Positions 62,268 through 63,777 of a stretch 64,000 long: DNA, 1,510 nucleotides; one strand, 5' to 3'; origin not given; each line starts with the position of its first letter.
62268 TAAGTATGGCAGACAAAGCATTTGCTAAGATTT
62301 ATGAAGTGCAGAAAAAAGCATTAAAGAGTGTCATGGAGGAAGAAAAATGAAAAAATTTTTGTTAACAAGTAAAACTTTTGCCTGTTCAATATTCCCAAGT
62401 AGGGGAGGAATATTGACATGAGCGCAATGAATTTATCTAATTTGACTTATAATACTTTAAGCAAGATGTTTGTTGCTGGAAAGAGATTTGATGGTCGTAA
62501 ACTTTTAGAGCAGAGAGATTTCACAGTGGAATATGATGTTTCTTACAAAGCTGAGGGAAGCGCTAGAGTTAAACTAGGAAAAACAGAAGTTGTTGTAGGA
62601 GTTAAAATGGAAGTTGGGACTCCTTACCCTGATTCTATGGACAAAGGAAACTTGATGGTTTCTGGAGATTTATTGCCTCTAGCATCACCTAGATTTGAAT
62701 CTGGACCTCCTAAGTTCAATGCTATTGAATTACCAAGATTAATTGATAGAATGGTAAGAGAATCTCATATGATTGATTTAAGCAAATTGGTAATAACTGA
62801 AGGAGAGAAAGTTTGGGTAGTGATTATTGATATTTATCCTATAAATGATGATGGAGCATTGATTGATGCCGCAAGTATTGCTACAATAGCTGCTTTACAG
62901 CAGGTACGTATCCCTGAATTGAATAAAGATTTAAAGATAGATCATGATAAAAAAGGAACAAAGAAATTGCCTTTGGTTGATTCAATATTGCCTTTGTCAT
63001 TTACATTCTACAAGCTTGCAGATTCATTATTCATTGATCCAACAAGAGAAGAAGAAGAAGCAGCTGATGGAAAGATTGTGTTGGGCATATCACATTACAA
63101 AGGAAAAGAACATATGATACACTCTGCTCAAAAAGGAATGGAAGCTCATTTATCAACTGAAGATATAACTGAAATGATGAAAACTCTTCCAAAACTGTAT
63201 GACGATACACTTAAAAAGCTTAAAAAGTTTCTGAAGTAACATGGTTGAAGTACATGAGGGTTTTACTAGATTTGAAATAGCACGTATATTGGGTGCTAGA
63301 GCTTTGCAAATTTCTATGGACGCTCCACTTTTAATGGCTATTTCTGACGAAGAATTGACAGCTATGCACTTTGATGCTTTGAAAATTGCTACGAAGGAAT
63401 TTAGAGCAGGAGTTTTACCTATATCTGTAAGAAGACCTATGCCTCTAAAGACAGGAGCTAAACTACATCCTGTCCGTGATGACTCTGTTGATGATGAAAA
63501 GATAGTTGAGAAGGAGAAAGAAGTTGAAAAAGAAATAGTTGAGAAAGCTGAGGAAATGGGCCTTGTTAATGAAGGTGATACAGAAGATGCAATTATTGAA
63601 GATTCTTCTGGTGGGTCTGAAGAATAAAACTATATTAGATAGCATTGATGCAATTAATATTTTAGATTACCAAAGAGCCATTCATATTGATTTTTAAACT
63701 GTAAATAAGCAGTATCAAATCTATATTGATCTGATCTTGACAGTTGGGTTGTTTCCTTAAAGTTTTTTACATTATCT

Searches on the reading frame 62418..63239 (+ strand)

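Call 19: search_protein_families(library=pfam, proteins=[window:62418-63239:+], max_evalue=0.01)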
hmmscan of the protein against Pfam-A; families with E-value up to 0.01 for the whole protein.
window:62418-63239:+ (273 aa): 2 families
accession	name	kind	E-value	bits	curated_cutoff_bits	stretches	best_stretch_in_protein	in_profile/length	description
PF01138.27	RNase_PH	-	6.6e-29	101.4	25.5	1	31-166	1-130/130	3' exoribonuclease family, domain 1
PF03725.20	RNase_PH_C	-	1.7e-06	28.3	20.8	1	192-255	3-62/67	3' exoribonuclease family, domain 2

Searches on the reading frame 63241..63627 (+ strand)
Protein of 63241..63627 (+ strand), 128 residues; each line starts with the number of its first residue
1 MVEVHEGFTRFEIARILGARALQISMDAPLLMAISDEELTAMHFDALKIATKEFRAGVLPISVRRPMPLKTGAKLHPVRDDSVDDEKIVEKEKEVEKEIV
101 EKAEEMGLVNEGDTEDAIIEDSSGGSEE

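Call 19: search_protein_families(library=pfam, proteins=[window:63241-63627:+], max_evalue=0.01)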
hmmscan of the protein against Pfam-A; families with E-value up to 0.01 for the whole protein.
window:63241-63627:+ (128 aa): 1 family
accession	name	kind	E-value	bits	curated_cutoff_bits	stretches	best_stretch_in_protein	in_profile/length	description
PF01192.27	RNA_pol_Rpb6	-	5.7e-07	29.9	26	1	9-61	8-53/53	RNA polymerase Rpb6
